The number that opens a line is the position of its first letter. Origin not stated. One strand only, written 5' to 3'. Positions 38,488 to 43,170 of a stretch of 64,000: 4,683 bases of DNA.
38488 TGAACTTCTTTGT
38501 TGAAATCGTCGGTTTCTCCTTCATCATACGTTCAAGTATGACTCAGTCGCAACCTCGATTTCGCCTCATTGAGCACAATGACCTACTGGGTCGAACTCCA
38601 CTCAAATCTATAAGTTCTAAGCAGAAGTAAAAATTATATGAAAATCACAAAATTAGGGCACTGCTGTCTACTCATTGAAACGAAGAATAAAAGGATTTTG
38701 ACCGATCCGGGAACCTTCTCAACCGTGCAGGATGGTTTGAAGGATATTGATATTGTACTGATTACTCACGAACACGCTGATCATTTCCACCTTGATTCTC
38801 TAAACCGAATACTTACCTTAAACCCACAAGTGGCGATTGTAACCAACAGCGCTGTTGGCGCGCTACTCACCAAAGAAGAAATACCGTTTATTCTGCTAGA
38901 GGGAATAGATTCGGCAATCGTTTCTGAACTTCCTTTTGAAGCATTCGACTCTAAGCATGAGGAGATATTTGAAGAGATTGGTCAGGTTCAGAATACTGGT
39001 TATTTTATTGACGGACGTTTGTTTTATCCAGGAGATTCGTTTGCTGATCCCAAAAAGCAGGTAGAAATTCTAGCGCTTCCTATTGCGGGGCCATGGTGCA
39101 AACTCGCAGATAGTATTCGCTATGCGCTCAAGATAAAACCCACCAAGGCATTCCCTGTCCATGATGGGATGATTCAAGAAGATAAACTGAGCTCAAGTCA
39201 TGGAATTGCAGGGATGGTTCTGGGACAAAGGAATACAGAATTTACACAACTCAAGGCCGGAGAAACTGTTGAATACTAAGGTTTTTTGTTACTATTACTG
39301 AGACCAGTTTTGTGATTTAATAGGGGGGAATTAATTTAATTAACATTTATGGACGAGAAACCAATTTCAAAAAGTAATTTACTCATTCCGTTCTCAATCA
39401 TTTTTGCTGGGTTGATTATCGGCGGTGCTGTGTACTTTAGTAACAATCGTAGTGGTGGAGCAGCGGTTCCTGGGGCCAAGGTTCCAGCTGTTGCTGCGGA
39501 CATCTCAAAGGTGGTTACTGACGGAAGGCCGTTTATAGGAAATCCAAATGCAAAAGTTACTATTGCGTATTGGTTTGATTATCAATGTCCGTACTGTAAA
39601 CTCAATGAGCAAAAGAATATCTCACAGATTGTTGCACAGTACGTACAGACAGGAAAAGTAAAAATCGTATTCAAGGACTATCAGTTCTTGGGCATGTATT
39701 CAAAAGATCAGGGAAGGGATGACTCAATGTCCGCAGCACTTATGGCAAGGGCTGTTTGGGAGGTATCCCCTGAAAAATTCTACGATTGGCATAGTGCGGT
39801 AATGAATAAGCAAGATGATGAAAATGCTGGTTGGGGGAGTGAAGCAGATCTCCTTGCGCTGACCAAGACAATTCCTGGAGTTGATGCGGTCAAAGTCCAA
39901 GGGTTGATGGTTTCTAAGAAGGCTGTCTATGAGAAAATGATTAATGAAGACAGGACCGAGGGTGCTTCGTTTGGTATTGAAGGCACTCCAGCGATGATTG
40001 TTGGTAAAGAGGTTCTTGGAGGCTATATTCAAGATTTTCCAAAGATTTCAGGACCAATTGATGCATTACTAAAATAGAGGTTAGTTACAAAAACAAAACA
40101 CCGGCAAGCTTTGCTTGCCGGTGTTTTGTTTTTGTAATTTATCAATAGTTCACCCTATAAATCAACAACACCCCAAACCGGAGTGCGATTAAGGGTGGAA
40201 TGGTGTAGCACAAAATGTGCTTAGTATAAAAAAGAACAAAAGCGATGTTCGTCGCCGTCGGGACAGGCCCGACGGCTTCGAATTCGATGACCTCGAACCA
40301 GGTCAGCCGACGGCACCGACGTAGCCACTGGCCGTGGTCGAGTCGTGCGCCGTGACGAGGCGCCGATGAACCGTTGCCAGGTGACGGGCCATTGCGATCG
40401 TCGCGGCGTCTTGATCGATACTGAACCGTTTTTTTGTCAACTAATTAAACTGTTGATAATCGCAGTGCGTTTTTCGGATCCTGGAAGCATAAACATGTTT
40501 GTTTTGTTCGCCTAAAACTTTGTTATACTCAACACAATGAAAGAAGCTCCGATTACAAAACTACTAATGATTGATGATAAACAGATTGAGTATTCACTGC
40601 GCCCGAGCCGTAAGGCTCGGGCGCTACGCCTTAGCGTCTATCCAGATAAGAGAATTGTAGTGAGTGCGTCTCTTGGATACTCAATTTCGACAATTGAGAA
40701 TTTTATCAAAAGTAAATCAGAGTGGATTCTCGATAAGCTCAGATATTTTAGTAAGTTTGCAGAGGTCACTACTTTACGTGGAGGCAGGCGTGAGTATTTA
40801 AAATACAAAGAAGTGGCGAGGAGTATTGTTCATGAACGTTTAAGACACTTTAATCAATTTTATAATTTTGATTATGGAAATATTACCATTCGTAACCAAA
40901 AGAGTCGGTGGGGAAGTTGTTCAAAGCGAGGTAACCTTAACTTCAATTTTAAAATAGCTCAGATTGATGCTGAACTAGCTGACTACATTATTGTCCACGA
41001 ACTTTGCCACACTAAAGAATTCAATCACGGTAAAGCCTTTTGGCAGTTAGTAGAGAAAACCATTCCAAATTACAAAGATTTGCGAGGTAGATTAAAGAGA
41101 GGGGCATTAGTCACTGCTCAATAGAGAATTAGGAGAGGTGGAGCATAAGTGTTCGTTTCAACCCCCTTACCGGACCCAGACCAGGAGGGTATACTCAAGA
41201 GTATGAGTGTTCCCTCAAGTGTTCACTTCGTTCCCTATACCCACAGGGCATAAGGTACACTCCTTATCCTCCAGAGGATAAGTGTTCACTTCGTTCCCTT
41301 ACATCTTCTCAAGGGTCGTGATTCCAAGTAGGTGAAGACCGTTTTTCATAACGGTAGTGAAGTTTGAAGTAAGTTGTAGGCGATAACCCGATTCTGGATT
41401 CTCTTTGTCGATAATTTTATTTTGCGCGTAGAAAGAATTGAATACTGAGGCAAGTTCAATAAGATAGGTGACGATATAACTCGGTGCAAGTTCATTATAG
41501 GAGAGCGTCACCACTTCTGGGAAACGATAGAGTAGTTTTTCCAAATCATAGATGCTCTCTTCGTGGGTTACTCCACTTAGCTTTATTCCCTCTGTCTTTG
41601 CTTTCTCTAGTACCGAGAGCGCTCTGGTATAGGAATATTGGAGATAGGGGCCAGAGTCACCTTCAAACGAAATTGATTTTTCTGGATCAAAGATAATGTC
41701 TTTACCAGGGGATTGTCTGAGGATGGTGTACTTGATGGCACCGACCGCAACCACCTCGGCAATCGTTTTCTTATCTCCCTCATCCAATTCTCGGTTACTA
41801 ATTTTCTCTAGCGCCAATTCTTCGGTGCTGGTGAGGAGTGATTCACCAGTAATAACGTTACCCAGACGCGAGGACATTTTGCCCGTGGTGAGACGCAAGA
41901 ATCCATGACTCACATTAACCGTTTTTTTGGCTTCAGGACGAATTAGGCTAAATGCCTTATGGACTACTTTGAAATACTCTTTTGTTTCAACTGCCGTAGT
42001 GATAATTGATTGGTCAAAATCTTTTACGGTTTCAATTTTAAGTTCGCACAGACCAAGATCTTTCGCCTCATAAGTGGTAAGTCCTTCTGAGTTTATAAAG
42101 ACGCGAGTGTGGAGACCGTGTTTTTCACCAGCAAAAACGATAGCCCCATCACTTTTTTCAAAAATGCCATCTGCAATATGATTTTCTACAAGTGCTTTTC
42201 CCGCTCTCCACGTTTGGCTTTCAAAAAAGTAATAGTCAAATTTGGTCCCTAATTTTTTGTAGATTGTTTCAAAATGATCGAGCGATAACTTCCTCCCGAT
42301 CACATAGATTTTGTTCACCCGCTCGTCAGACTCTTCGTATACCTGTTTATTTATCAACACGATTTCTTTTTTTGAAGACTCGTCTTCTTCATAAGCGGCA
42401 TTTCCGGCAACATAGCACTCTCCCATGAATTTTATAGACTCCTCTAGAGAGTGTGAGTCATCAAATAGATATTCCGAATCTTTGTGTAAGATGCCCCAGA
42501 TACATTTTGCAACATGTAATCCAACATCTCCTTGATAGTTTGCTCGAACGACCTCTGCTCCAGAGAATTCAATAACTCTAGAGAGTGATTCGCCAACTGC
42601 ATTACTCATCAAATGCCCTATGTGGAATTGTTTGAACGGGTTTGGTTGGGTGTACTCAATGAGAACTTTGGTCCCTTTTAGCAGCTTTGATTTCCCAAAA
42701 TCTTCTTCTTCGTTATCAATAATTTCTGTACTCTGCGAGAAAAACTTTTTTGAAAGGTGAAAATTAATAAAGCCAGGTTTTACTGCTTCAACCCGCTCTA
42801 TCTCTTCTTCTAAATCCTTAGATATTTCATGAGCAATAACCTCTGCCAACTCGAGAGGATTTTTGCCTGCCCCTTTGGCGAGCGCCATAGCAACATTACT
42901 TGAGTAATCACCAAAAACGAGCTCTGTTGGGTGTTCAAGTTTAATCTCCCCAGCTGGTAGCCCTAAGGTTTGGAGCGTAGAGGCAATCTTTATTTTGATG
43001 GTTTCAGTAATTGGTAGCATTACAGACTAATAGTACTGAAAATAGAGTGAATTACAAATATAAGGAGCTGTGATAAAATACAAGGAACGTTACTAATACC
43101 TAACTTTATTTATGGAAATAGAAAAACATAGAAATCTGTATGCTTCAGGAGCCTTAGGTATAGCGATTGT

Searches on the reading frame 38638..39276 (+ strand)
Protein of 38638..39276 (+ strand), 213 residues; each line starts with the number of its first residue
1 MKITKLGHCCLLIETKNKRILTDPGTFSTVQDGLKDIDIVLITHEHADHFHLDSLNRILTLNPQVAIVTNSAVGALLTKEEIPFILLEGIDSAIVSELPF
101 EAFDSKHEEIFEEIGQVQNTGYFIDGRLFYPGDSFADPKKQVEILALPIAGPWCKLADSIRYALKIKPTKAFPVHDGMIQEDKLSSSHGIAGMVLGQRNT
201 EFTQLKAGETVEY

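Call 57: search_protein_families(library=pfam, proteins=[window:38638-39276:+], max_evalue=0.00001)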
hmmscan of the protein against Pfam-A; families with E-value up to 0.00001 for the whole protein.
window:38638-39276:+ (213 aa): 3 families
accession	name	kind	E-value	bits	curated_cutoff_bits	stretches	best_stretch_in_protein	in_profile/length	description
PF13483.12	Lactamase_B_3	-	2.6e-21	76.7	24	1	2-175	1-160/160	Beta-lactamase superfamily domain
PF12706.13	Lactamase_B_2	-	7.1e-10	39.3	27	1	19-136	2-145/200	Beta-lactamase superfamily domain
PF00753.33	Lactamase_B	-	2e-07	31.6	22.7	1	10-50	8-57/196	Metallo-beta-lactamase superfamily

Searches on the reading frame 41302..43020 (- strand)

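Call 57: search_protein_families(library=pfam, proteins=[window:41302-43020:-], max_evalue=0.00001)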
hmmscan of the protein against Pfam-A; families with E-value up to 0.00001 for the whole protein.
window:41302-43020:- (573 aa): 3 families
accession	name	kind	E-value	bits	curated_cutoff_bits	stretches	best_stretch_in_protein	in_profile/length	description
PF00750.26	tRNA-synt_1d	-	4e-32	112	23.3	1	111-445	14-348/349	tRNA synthetases class I (R), catalytic domain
PF05746.21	DALR_1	-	7.2e-29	100.7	22.3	1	460-573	1-117/117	DALR anticodon binding domain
PF03485.21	Arg_tRNA_synt_N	-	9.1e-20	71.5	21.5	1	7-89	2-85/85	Arginyl tRNA synthetase N terminal domain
